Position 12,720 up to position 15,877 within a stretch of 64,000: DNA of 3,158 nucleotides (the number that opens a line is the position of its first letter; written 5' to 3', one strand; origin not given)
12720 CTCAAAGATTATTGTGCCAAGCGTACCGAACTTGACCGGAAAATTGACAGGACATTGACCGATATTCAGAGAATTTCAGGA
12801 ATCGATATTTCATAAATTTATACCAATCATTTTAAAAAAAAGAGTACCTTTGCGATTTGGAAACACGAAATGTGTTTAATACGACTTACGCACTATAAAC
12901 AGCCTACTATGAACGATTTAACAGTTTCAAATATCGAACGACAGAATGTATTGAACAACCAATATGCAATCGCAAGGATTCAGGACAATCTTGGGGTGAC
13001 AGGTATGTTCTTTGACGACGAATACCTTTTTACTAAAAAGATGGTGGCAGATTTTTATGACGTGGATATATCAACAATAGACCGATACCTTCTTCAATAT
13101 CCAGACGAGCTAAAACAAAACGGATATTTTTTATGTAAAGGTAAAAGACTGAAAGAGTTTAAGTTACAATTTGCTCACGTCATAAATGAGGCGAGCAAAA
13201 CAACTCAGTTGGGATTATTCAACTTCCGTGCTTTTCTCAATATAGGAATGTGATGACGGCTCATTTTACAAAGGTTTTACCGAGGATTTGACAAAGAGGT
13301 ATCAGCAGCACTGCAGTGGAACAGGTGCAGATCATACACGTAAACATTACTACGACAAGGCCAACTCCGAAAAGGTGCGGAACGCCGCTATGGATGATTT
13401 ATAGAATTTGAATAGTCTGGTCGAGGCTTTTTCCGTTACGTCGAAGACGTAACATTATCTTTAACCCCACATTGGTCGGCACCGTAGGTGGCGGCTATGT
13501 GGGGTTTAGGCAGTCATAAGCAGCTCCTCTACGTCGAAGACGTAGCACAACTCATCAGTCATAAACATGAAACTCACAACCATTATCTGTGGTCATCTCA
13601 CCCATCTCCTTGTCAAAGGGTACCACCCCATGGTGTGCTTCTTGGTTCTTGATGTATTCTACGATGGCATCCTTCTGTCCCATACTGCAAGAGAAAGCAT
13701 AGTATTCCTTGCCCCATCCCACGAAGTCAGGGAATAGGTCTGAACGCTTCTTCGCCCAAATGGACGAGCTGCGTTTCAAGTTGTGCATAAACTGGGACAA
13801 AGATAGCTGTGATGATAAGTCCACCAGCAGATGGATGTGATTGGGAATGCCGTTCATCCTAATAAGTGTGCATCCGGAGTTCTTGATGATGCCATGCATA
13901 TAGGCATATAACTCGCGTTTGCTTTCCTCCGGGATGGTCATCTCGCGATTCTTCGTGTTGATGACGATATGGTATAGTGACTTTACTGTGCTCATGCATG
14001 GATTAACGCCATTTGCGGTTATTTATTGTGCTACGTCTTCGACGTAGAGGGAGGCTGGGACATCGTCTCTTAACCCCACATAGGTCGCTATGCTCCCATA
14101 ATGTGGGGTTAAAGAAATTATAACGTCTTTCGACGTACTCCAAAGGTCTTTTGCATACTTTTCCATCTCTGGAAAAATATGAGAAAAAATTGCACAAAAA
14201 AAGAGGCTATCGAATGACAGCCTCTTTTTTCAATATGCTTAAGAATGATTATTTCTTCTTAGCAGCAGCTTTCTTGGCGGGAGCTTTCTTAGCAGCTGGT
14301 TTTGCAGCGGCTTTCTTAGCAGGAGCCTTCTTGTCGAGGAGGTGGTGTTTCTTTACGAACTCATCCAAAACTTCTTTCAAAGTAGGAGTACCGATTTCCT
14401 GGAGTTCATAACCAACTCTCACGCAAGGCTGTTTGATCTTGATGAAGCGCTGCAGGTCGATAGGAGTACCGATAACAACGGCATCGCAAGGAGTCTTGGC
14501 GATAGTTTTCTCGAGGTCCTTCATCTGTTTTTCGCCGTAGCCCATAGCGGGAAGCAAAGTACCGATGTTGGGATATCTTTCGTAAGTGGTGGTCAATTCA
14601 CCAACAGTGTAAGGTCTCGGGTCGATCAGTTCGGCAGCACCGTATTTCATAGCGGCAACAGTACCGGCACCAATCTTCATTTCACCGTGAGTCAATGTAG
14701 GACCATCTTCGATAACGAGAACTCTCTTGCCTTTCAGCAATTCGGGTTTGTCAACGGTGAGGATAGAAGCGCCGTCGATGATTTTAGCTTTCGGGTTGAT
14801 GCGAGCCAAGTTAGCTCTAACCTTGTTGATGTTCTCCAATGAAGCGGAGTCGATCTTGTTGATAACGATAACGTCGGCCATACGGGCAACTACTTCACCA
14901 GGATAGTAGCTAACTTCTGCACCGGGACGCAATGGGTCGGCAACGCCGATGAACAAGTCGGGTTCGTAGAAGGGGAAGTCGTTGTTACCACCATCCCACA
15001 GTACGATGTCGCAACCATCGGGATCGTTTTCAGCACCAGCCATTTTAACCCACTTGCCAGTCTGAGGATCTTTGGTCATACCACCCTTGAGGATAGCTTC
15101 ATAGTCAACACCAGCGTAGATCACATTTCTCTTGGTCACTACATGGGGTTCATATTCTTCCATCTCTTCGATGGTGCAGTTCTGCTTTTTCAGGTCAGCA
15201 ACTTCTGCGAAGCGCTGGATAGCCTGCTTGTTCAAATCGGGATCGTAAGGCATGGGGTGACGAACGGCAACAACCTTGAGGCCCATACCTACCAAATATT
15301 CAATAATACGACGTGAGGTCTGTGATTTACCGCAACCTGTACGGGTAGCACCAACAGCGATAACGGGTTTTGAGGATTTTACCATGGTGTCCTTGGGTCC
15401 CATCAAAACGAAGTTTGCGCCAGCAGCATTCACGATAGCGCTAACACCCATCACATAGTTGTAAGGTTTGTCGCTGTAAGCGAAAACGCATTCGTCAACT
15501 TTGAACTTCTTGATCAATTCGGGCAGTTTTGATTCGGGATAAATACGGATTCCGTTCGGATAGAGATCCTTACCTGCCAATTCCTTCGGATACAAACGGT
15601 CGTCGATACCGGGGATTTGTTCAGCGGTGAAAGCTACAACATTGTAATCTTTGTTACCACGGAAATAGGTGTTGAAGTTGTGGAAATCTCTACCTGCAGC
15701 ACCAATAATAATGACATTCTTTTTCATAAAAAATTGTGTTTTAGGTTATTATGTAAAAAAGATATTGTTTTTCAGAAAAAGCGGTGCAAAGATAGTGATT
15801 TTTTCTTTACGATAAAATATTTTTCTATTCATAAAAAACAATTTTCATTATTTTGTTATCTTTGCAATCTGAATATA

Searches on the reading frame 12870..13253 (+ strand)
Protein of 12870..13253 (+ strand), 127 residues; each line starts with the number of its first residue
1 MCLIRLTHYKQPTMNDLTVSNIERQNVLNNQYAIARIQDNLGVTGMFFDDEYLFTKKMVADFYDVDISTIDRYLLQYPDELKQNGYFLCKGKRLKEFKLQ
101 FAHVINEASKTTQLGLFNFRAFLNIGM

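Call 3: search_protein_families(library=pfam, proteins=[window:12870-13253:+], max_evalue=0.1)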
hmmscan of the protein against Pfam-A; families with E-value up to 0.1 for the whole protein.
window:12870-13253:+ (127 aa): 1 family
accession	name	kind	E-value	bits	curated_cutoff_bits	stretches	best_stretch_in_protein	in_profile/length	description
PF10543.14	ORF6N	-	0.048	14.4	27.8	1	53-114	11-72/86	ORF6N domain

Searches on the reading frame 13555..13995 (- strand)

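Call 3: search_protein_families(library=pfam, proteins=[window:13555-13995:-], max_evalue=0.1)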
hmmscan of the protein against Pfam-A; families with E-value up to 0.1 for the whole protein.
window:13555-13995:- (146 aa): 1 family
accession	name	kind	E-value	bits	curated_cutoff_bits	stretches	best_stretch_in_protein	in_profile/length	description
PF01797.21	Y1_Tnp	-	2.7e-25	89.3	23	1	5-118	4-121/121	Transposase IS200 like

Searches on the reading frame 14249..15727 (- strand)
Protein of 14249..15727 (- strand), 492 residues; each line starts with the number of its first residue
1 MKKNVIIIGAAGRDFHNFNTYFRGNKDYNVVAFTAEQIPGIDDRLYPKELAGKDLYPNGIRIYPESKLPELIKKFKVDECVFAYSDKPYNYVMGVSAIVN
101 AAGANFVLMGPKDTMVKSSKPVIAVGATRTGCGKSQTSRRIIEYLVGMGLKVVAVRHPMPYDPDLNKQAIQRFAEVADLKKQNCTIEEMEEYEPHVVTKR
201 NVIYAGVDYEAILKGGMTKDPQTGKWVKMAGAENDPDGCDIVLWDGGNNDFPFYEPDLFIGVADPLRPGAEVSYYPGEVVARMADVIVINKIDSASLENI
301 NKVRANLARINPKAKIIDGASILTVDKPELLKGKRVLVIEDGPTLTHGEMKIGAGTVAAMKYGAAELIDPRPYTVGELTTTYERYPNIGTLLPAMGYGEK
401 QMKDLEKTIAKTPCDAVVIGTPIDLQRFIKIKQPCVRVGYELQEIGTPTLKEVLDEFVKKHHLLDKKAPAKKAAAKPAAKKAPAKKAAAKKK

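Call 3: search_protein_families(library=pfam, proteins=[window:14249-15727:-], max_evalue=0.1)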
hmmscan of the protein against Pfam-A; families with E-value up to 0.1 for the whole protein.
window:14249-15727:- (492 aa): 3 families
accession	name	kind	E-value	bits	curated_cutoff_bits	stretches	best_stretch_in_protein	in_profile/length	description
PF02492.25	cobW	-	0.00088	19.3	20.7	1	281-317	142-179/180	CobW/HypB/UreG, nucleotide-binding domain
PF02310.24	B12-binding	-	0.0051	17.1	32.1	1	279-334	47-104/121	B12 binding domain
PF01656.29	CbiA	-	0.069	13.6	25.4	0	123-192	1-68/125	CobQ/CobB/MinD/ParA nucleotide binding domain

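Call 5: search_protein_families(library=ncbifam, proteins=[window:14249-15727:-], max_evalue=0.1)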
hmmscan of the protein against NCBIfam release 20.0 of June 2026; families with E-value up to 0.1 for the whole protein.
window:14249-15727:- (492 aa): 4 families
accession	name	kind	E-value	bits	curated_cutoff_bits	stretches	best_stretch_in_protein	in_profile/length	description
NF011492.0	PRK14900.1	equivalog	0.00078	17.4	1783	1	455-491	962-999/1044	valine--tRNA ligase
NF038288.1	chaper_GTP_ZigA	equivalog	0.0011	17.9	600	1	283-319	173-209/390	zinc metallochaperone GTPase ZigA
TIGR00073.1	hypB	equivalog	0.002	17.7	121.2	1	279-318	153-194/217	hydrogenase nickel incorporation protein HypB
NF050153.2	Rv3852_fam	equivalog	0.059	13.9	100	1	465-491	30-57/145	Rv3852 family protein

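Call 66: find_encoding_contigs(protein=window:14249-15727:-, flank=8000, max_places=10)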
Protein window:14249-15727:- (492 aa): no gene with exactly this product is on record in the collection.
